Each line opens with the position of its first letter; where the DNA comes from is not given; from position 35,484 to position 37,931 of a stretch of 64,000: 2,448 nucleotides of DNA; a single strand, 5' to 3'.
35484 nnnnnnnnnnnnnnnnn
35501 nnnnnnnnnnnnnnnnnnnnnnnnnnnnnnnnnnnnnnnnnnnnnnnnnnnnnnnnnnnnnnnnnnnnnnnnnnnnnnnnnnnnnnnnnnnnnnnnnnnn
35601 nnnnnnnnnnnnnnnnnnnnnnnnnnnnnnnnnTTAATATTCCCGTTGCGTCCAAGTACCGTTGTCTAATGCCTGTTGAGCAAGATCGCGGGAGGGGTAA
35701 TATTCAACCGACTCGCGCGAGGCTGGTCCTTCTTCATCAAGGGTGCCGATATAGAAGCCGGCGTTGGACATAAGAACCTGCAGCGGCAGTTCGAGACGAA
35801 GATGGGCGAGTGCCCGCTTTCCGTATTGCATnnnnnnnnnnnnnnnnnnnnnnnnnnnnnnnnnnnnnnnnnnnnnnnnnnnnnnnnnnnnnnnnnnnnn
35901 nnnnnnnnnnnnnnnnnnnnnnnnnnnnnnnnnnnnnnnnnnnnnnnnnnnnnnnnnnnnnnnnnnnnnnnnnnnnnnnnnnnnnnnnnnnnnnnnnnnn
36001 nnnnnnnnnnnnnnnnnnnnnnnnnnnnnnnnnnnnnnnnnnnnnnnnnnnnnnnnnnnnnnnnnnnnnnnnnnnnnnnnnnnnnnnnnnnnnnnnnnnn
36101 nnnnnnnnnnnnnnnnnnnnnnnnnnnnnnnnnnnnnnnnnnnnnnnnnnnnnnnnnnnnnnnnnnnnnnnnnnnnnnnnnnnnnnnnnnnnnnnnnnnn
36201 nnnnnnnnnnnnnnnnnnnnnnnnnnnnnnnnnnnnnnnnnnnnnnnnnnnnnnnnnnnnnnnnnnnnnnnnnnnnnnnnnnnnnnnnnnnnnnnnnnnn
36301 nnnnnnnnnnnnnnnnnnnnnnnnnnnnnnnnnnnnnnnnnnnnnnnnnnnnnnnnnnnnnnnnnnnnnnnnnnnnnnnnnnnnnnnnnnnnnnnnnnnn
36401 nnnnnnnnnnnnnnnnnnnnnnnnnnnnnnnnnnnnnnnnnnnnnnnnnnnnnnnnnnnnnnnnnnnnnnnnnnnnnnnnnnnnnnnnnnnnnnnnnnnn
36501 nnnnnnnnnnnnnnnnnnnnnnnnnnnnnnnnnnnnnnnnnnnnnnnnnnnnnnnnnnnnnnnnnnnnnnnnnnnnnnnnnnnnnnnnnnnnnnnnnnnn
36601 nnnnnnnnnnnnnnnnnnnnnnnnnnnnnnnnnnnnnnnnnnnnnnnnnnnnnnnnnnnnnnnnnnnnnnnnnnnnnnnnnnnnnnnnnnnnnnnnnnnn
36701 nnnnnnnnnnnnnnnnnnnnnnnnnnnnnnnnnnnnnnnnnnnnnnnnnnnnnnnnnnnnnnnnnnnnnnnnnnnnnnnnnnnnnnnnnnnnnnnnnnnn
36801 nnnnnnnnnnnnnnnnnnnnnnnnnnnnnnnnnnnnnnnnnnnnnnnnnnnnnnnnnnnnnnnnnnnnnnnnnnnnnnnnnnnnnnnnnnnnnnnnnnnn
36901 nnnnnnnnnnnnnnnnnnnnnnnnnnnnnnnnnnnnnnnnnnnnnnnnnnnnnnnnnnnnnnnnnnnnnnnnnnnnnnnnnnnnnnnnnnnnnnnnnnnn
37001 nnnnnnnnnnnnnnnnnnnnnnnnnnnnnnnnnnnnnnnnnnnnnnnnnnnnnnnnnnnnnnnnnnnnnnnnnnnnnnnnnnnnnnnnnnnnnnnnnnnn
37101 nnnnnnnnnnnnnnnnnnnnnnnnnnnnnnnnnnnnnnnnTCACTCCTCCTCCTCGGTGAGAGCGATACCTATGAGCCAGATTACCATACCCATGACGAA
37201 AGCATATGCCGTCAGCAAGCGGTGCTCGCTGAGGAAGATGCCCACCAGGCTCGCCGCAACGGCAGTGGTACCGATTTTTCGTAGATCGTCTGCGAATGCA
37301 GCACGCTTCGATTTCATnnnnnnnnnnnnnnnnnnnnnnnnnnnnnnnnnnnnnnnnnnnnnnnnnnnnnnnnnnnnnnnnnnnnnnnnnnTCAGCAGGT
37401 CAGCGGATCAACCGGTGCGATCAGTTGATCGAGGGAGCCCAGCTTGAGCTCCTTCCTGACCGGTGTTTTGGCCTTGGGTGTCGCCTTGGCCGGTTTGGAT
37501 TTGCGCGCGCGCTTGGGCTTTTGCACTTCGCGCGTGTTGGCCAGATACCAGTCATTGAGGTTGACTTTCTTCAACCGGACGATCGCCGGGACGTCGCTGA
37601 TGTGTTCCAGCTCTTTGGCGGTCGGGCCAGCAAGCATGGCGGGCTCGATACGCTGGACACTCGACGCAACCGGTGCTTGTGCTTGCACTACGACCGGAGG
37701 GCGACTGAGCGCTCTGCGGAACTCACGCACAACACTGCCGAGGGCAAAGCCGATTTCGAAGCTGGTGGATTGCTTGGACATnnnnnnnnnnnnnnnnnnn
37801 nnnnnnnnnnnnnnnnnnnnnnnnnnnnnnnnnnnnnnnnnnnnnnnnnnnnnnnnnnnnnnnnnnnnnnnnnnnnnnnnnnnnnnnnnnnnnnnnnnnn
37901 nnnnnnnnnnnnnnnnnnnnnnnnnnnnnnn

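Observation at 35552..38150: Family of conserved structured leader elements upstream of at least five small ICE genes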

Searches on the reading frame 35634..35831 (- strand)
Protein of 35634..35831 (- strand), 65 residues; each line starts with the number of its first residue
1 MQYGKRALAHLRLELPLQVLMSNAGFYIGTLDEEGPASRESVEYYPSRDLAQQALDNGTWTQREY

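Call 12: search_protein_families(library=pfam, proteins=[window:35634-35831:-], max_evalue=0.01)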
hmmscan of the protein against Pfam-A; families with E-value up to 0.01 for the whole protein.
window:35634-35831:- (65 aa): 0 families

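Call 24: search_protein_families(library=ncbifam, proteins=[window:35634-35831:-], max_evalue=0.01)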
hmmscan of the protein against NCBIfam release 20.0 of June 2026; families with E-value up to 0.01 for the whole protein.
window:35634-35831:- (65 aa): 0 families

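Call 25: search_protein_families(library=phrogs, proteins=[window:35634-35831:-], max_evalue=0.01)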
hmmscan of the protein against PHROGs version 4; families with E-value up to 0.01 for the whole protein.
window:35634-35831:- (65 aa): 0 families

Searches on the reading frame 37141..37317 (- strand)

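Call 12: search_protein_families(library=pfam, proteins=[window:37141-37317:-], max_evalue=0.01)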
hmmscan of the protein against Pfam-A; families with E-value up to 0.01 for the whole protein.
window:37141-37317:- (58 aa): 0 families

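Call 24: search_protein_families(library=ncbifam, proteins=[window:37141-37317:-], max_evalue=0.01)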
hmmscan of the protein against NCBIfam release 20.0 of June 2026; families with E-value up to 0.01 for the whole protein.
window:37141-37317:- (58 aa): 1 family
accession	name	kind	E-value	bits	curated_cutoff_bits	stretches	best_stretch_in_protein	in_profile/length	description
NF045538.1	AciT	subfamily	0.0002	21.6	100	1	14-49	9-43/114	AciT family ciprofloxacin tolerance protein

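Call 25: search_protein_families(library=phrogs, proteins=[window:37141-37317:-], max_evalue=0.01)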
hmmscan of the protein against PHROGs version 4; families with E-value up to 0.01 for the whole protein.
window:37141-37317:- (58 aa): 0 families

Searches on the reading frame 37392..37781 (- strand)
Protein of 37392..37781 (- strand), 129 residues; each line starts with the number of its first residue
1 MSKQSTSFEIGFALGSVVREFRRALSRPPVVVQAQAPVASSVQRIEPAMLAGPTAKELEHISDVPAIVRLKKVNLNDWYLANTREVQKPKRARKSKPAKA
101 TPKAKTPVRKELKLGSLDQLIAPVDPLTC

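Call 12: search_protein_families(library=pfam, proteins=[window:37392-37781:-], max_evalue=0.01)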
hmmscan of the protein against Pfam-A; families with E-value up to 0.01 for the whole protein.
window:37392-37781:- (129 aa): 0 families

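Call 24: search_protein_families(library=ncbifam, proteins=[window:37392-37781:-], max_evalue=0.01)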
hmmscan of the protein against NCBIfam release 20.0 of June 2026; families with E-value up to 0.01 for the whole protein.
window:37392-37781:- (129 aa): 0 families

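Call 25: search_protein_families(library=phrogs, proteins=[window:37392-37781:-], max_evalue=0.01)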
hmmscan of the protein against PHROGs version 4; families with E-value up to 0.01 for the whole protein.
window:37392-37781:- (129 aa): 0 families

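Call 86: search_solved_structures(query=window:37392-37781:-, max_evalue=1)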
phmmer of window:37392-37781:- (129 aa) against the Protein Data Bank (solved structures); distinct sequences matched with E-value up to 1: 0.
